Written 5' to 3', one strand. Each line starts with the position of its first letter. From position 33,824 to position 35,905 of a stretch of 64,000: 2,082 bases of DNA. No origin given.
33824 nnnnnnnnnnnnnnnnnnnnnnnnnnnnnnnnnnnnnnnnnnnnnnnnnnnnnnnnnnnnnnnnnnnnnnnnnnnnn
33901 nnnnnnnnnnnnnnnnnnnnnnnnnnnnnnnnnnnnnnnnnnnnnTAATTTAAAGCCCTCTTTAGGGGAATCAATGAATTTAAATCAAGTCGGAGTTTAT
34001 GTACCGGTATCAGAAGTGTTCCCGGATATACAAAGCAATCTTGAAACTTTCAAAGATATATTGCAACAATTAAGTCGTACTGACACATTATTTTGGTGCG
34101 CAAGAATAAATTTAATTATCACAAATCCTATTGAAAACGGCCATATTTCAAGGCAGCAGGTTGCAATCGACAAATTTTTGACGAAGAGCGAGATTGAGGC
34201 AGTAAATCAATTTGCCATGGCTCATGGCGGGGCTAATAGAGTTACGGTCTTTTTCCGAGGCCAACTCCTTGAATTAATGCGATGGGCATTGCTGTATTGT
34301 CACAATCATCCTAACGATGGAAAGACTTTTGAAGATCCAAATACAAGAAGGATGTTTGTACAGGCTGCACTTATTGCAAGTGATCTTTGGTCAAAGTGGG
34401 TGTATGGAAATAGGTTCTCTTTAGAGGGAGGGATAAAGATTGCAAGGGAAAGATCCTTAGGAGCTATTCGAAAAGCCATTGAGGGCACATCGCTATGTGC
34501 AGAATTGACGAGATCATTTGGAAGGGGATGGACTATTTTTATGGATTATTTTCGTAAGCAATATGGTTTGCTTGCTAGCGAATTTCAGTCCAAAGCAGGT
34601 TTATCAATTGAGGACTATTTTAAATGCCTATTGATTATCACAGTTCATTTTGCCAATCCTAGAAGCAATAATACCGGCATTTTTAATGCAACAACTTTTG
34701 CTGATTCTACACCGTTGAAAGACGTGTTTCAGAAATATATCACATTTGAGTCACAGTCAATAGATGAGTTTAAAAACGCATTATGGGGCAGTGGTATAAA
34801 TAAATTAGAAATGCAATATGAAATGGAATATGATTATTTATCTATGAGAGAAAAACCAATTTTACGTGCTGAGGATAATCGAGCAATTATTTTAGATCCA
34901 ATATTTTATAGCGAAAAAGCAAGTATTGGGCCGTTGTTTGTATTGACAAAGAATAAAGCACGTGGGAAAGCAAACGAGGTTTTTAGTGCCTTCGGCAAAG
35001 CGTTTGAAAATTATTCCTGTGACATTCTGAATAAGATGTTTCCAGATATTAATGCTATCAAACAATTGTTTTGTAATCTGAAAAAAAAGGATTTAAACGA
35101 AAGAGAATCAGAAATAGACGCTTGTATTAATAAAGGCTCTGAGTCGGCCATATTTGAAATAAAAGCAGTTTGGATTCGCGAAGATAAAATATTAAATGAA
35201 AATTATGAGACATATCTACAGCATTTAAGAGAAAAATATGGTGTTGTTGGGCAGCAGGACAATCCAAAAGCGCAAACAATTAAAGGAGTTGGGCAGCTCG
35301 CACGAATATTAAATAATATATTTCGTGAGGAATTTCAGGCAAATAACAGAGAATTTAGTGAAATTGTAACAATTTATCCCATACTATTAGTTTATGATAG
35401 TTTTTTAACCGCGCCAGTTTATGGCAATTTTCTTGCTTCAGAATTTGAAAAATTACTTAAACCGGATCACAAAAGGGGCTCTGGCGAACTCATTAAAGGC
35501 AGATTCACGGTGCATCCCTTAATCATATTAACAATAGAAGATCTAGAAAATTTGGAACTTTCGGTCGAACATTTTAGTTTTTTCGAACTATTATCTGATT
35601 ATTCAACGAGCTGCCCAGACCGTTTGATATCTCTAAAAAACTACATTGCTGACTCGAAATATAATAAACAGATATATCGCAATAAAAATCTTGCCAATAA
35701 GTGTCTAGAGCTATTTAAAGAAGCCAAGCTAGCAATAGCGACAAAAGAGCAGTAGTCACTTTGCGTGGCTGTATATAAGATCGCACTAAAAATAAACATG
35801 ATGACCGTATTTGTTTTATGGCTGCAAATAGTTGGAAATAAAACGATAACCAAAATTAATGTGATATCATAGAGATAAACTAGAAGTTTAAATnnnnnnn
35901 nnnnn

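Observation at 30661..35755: Candidate new defence block: 1094-aa protein with an N-terminal TIR-like domain plus a 593-aa unknown partner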

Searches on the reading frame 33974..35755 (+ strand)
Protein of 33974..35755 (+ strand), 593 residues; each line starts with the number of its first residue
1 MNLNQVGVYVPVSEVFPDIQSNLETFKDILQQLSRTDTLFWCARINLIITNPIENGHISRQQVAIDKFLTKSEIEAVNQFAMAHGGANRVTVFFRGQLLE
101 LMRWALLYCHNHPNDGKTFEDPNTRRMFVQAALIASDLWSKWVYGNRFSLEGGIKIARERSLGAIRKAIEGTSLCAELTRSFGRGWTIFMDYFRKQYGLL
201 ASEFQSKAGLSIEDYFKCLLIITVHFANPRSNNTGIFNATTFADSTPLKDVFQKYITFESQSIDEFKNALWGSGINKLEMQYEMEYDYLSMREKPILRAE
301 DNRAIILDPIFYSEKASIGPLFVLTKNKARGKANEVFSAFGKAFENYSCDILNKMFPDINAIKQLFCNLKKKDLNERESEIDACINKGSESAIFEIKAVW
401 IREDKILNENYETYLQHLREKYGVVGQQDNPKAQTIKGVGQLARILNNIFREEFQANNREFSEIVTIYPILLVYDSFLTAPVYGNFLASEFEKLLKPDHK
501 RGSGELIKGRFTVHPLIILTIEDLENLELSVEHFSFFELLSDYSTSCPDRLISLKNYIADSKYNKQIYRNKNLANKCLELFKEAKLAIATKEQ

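Call 6: search_protein_families(library=pfam, proteins=[window:33974-35755:+], max_evalue=0.1)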
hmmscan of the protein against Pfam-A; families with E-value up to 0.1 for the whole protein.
window:33974-35755:+ (593 aa): 2 families
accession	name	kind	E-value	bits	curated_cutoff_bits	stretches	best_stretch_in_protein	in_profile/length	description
PF24741.1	AlkZ-rel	-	0.081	12.8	26.5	0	339-427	61-153/221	AlkZ related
PF15739.10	TSNAXIP1_N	-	0.092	13.5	27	0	10-32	24-46/111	Translin-associated factor X-interacting N-terminus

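Call 7: search_protein_families(library=padloc, proteins=[window:33974-35755:+], max_evalue=0.1)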
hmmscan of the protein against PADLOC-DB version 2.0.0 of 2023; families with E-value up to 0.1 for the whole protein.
window:33974-35755:+ (593 aa): 0 families

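Call 11: search_solved_structures(query=window:33974-35755:+, max_evalue=1)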
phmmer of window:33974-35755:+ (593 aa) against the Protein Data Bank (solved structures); distinct sequences matched with E-value up to 1: 1.
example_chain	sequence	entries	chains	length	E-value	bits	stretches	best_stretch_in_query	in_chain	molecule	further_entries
3ust_A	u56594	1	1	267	0.51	12.1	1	57-119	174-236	AcMNPV orf92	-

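Call 23: find_homologous_proteins(query=window:33974-35755:+, max_evalue=0.001)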
Query window:33974-35755:+ (593 aa): 293 proteins with E <= 0.001 among 7487 candidates; the best 120 are listed.
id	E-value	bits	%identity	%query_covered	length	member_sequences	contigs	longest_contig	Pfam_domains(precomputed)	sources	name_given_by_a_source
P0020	0.0e+0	1348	100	100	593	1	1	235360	-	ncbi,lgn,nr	ncbi:MAG: hypothetical protein Q7K98_07665 [Candidatus Omnitrophota bacterium]|nr:hypothetical prote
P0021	0.0e+0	1202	89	100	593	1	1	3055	-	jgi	-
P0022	0.0e+0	1130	83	100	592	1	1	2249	-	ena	-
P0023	0.0e+0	1021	80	95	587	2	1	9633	-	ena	-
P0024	1.2e-285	967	71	99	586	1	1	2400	-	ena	-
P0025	4.5e-283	958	70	99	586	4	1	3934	-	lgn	-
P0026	1.5e-277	940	68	99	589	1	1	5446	-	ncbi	-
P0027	4.0e-275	932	68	99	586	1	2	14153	-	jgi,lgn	-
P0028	2.4e-257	873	68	96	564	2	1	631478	-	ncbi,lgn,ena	-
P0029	6.7e-223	760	57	99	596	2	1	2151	-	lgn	-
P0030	6.4e-219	746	57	99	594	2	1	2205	-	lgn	-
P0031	8.3e-219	746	56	99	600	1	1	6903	-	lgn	-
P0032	8.3e-219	746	56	99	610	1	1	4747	-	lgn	-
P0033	2.4e-217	741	56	99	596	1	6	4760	-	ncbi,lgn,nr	ncbi:MAG: hypothetical protein H8E47_05490 [Anaerolineales bacterium]|nr:hypothetical protein [Anaer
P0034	2.9e-217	741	55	100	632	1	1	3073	-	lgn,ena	-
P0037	7.2e-206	703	53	99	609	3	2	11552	-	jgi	-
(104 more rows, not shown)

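Call 26: find_encoding_contigs(protein=P0037, flank=8000, max_places=2)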
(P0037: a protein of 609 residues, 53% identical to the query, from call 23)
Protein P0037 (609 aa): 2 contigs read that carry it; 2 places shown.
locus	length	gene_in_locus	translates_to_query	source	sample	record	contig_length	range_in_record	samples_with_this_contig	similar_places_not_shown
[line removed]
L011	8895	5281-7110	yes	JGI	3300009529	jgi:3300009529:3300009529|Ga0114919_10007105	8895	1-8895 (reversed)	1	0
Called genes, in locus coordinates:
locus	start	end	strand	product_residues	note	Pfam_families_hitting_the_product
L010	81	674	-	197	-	PF00440:TetR_N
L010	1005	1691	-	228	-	PF03548:LolA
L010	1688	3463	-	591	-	PF17854:FtsK_alpha, PF01580:FtsK_SpoIIIE, PF12846:AAA_10 (faint), PF09397:FtsK_gamma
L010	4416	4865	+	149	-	PF09912:DUF2141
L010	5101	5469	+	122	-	-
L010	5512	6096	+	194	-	-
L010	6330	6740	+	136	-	-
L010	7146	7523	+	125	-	-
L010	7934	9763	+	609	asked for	-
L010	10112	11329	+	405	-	PF13286:HD_assoc (faint), PF01966:HD (weak)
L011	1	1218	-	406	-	?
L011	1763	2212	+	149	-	PF09912:DUF2141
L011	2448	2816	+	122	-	-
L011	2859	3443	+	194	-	-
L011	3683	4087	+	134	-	-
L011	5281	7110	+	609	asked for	-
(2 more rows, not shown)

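Call 28: find_related_loci(query=A1, collection=genome_contigs, flank=8000)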
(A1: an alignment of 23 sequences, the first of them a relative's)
Query A1 (593 aa) in genome_contigs; peptide patterns used: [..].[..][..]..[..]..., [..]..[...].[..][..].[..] (x = any residue, [..] = any of these).
108 stretches matched a pattern; 24 encode a relative of the query (tblastn E <= 1e-3); 24 distinct loci.
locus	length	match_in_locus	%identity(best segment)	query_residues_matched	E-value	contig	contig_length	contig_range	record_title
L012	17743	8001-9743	68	1-588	0e+0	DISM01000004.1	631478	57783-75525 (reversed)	MAG TPA_asm: Candidatus Omnitrophica bacterium UBA6210 UBA6210_contig_707, whole genome shotgun sequence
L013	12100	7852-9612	53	4-590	0e+0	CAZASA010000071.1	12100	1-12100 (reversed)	MAG TPA_asm: uncultured Planctomycetales bacterium isolate binchicken_co241_31 genome assembly, contig: NODE_5274_length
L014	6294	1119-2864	49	4-585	0e+0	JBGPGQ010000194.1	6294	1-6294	MAG: Bacteroidota bacterium isolate OBJ_0618_7090110_39 k141_2545991_length_6294_cov_10.0000, whole genome shotgun seque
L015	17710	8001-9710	48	4-585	0e+0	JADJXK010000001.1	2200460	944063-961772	MAG: Candidatus Leptofilum proximum isolate Kalu_MAXAC.106v2 tig00000173-10-21988890, whole genome shotgun sequence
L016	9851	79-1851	45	2-592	4e-169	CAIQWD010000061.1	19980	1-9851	MAG: uncultured delta proteobacterium isolate AM-2014_bin-3649 genome assembly, contig: bin-3649:061/117, whole genome s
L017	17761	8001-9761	45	3-582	9e-169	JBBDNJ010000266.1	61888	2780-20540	MAG: Candidatus Binatia bacterium isolate LejiaB_54_11 Lejia_B_606_length_61888_cov_6, whole genome shotgun sequence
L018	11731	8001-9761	44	1-585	6e-168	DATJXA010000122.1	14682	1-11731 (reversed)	MAG TPA_asm: Bacteroidota bacterium isolate SMAG_U15114 k141_436352, whole genome shotgun sequence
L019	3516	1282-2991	45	5-588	7e-172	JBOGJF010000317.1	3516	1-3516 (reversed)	MAG: Vicinamibacteria bacterium isolate M3-S_concoct.bin.117_sub k127_1238191, whole genome shotgun sequence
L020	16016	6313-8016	41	6-579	3e-149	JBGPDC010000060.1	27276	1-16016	MAG: Terriglobia bacterium isolate OBJ_0618_050_34 k141_5267495_length_27276_cov_11.0000, whole genome shotgun sequence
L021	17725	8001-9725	38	3-584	7e-143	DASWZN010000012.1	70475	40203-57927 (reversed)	MAG TPA_asm: Bryobacteraceae bacterium isolate SMAG_U3739 k141_354153, whole genome shotgun sequence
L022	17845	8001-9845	39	2-588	9e-138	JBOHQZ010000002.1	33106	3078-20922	MAG: bacterium isolate SD8033_maxbin2.bin.2_sub NODE_108_length_33106_cov_3.017253, whole genome shotgun sequence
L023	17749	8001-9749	35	2-584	1e-114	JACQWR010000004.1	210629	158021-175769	MAG: Deltaproteobacteria bacterium isolate NC_groundwater_1494_Pr4_B-0.1um_54_14 SR1-18-B1_scaffold_28130, whole genome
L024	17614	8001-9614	37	8-543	4e-111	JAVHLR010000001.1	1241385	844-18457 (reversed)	MAG: Patescibacteria group bacterium isolate Ess09-17 NODE_1_length_1241385_cov_18.045301, whole genome shotgun sequence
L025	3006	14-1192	47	182-587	1e-113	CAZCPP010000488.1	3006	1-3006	MAG TPA_asm: uncultured Anaerolineaceae bacterium isolate binchicken_co97_16 genome assembly, contig: NODE_107502_length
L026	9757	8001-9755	36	4-584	3e-108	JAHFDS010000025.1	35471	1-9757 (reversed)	MAG: Myxococcales bacterium isolate nzgw250 NODE_625_length_35472_cov_3.320528, whole genome shotgun sequence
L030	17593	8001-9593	31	1-544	2e-79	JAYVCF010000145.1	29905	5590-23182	MAG: Deltaproteobacteria bacterium isolate GL30_UP_concoct_80 GL30_UP_concoct_80_144, whole genome shotgun sequence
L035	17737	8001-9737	38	3-588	9e-127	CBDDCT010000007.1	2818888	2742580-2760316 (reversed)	MAG: Bryobacterales bacterium isolate 6159ff8d-e712-4e39-bf3f-79bf34294bcb genome assembly, contig: contig_7, whole geno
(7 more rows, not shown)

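Call 53: search_protein_families(library=pfam, proteins=[L013:3495-7832:+, L015:5488-7962:+, L023:4442-7987:+, L026:5508-7796:+, L035:5522-7972:+, L018:3981-7166:+, L012:7003-7953:+, L021:5511-8009:-, L030:9834-15008:+, L015:4143-5345:+], max_evalue=0.001)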
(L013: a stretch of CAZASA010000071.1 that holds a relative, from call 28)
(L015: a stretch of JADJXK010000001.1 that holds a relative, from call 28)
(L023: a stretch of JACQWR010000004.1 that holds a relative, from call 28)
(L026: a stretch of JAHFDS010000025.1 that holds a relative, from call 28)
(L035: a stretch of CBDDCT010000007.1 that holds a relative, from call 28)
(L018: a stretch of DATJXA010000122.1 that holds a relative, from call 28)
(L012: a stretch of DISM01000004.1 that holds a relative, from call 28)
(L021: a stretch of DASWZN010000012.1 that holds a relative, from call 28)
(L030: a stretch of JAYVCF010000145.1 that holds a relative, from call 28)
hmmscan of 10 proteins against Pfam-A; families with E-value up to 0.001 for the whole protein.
L013:3495-7832:+ (1445 aa): 0 families

L015:5488-7962:+ (824 aa): 6 families
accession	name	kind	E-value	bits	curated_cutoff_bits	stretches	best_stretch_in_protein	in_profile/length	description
PF01571.26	GCV_T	-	7.6e-75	251.9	25.6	1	438-714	4-255/255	Aminomethyltransferase folate-binding domain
PF01266.30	DAO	-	2.1e-48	166.1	27.9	1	7-375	2-353/353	FAD dependent oxidoreductase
PF08669.17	GCV_T_C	-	9.1e-22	77.2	25.9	1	738-816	1-80/80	Glycine cleavage T-protein C-terminal barrel domain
PF16350.10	FAO_M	-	2.4e-14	53.7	27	1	378-433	1-56/56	FAD dependent oxidoreductase central domain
PF00890.30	FAD_binding_2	-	1.7e-07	31.3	20.4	1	7-209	2-201/414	FAD binding domain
PF13450.12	NAD_binding_8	-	0.00015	22.4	21.9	1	9-38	1-29/68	NAD(P)-binding Rossmann-like domain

L023:4442-7987:+ (1181 aa): 3 families
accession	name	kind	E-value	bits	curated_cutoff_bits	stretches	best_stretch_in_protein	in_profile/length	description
PF07669.17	Eco57I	-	4.1e-40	138.1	25.3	1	577-825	1-171/171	Eco57I restriction-modification methylase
PF02384.22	N6_Mtase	-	2.6e-13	50.4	20.4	1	721-873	121-266/311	N-6 DNA Methylase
PF12950.13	TaqI_C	-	2.3e-06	28.3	26.5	1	1026-1115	38-118/118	TaqI-like C-terminal specificity domain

L026:5508-7796:+ (762 aa): 2 families
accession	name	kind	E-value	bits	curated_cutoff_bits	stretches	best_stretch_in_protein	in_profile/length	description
PF11775.14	CobT_C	-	2.9e-27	96.2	21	1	535-744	1-209/220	Cobalamin biosynthesis protein CobT VWA domain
PF06213.17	CobT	-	1e-05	25.7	26.1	1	113-213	14-119/276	Cobalamin biosynthesis protein CobT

L035:5522-7972:+ (816 aa): 25 families
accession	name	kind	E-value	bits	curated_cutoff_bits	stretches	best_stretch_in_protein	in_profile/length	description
PF13181.12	TPR_8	-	6.1e-35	116.8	25.7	4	527-560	2-34/34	Tetratricopeptide repeat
PF13431.12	TPR_17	-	9.1e-28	94.6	24.4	3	622-654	1-33/34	Tetratricopeptide repeat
PF00515.34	TPR_1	-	5.3e-26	89.8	27.8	4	574-598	10-34/34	Tetratricopeptide repeat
PF14559.12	TPR_19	-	2.2e-23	82.8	25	3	614-658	5-49/68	Tetratricopeptide repeat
PF13414.12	TPR_11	-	7e-23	80.5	26.8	3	613-647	7-41/42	TPR repeat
PF07719.23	TPR_2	-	1.3e-20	72.2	27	2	574-598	10-34/34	Tetratricopeptide repeat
PF13432.12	TPR_16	-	2.9e-17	63.2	32.7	3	501-561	6-65/65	Tetratricopeptide repeat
PF13428.12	TPR_14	-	8.4e-17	60.4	23.5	2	574-607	10-43/44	Tetratricopeptide repeat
PF23914.1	TPR_CcmH_CycH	-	3.9e-13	50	42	2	567-659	53-146/158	Cytochrome c-type biogenesis protein H TPR domain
PF13176.12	TPR_7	-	4.8e-12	45.4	27.9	0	528-560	1-34/36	Tetratricopeptide repeat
PF13424.12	TPR_12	-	5.3e-11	43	30.1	1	570-631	9-76/77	Tetratricopeptide repeat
PF13191.12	AAA_16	-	1.4e-09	39.2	32.6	1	22-156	2-142/167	AAA ATPase domain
PF12895.13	ANAPC3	-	1.1e-08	35.6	27.2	0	480-552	12-81/82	Anaphase-promoting complex, cyclosome, subunit 3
PF25063.1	ARM_TT21_C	-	2.2e-08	34.7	35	1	491-557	95-159/209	Tetratricopeptide repeat protein 21 C-terminal ARM domain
PF01978.25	TrmB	-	1.2e-07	31.9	25.6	1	289-348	9-65/68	Sugar-specific transcriptional regulator TrmB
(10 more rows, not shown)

L018:3981-7166:+ (1061 aa): 2 families
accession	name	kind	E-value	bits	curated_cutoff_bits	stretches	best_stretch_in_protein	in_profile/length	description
PF00873.25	ACR_tran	-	0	1068.3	28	1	2-1032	1-1020/1021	AcrB/AcrD/AcrF family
PF03176.21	MMPL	-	2.5e-17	63.3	20.5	1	340-513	143-316/333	MMPL family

L012:7003-7953:+ (316 aa): 0 families

L021:5511-8009:- (832 aa): 0 families

L030:9834-15008:+ (1724 aa): 7 families
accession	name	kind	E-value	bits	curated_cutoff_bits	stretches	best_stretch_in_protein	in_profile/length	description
PF20706.3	GT4-conflict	-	5.2e-93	312.5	26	1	95-454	1-385/385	Family 4 Glycosyltransferase in conflict systems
PF00534.26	Glycos_transf_1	-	1.3e-18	67.6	26.4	1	276-428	16-160/172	Glycosyl transferases group 1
PF13692.12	Glyco_trans_1_4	-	4.2e-17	63.2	27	1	276-426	2-142/142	Glycosyl transferases group 1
PF05729.18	NACHT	-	7.2e-06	26.4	26.7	1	520-649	3-142/167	NACHT domain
PF24883.2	NPHP3_N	-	0.0001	23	24.8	0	500-545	8-50/164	Nephrocystin 3, N-terminal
PF13401.12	AAA_22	-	0.00011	23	27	1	517-639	5-127/130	AAA domain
PF13191.12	AAA_16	-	0.00081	20.4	32.6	1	500-568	7-64/167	AAA ATPase domain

L015:4143-5345:+ (400 aa): 5 families
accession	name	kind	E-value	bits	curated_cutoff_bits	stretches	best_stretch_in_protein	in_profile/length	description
PF01053.26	Cys_Met_Meta_PP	-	1.2e-123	412.9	27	1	8-395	2-380/381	Cys/Met metabolism PLP-dependent enzyme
PF00155.27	Aminotran_1_2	-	1.7e-08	34.5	19.7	1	60-189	38-188/361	Aminotransferase class I and II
PF01041.23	DegT_DnrJ_EryC1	-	1.6e-06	28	19.8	1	63-186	24-145/360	DegT/DnrJ/EryC1/StrS aminotransferase family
PF00266.25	Aminotran_5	-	3.8e-06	26.6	21.5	1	88-236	74-223/371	Aminotransferase class-V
PF02347.22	GDC-P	-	0.0004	19.8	26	1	75-234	125-283/429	Glycine cleavage system P-protein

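Call 54: predict_structure(alignment_id=A1)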
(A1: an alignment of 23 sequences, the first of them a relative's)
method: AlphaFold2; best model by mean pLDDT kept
length: 593 residues; sequences in the alignment: 23
mean_pLDDT: 86.5   pTM: 0.87
mean pLDDT of the five models: 86.5, 82.1, 81.6, 80.7, 79.8
residues with pLDDT >= 90: 309; 70-90: 227; 50-70: 46; < 50: 11
segments of 3 or more residues with pLDDT < 50: 1-5, 231-233
pLDDT, mean of each block of 10 residues (from residue 1): 56 94 94 94 90 77 91 96 90 93 93 87 94 93 80 76 80 85 94 96 95 94 74 56 76 91 90 61 68 89 86 91 89 93 96 91 90 85 93 93 71 83 72 79 94 89 95 86 85 95 93 96 91 92 92 89 87 91 85 47
secondary structure, 60 per line:
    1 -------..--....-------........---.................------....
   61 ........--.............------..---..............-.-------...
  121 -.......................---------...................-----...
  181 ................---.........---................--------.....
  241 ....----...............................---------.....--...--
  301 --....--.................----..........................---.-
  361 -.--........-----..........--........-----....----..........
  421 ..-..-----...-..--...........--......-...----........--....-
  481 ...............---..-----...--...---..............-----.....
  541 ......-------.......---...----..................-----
elements in order: H12-15 H23-30 H35-50 H57-68 H71-83 H95-108 H122-144 H154-172 H178-196 H200-208 H212-227 E236-238 H239-244 H249-259 E260-262 H263-279 H289-293 E296-298 E303-306 H309-325 H330-355 E365-372 E378-387 E390-397 H403-406 H411-422 H439-449 H452-457 E466-473 H476-479 H481-495 E506-508 E511-513 E517-520 H521-530 H536-546 H554-560 H571-588

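Call 80: search_protein_families(library=ncbifam, proteins=[window:33974-35755:+], max_evalue=0.01)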
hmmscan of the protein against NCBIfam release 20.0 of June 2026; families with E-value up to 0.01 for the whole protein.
window:33974-35755:+ (593 aa): 1 family
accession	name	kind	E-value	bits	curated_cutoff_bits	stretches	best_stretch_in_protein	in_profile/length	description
NF047931.1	antiphage_GapS1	subfamily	1.2e-07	30.9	320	1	200-422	127-337/455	GapS1 family protein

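Call 81: search_protein_families(library=phrogs, proteins=[window:33974-35755:+], max_evalue=0.01)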
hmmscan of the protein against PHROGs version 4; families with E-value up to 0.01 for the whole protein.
window:33974-35755:+ (593 aa): 0 families

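Call 85: search_protein_families(library=ncbifam, alignment_id=A1, max_evalue=0.01)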
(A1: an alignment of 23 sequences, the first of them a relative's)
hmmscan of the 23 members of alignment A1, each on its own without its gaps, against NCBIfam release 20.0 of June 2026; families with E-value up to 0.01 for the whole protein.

A. member 1, P0020 (593 aa): 1 family
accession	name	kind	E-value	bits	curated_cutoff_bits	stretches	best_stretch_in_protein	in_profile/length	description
NF047931.1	antiphage_GapS1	subfamily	1.2e-07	30.9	320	1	200-422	127-337/455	GapS1 family protein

B. families by the number of members that match (of 23 scanned): 1 family
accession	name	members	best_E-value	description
NF047931.1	antiphage_GapS1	22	5.1e-15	GapS1 family protein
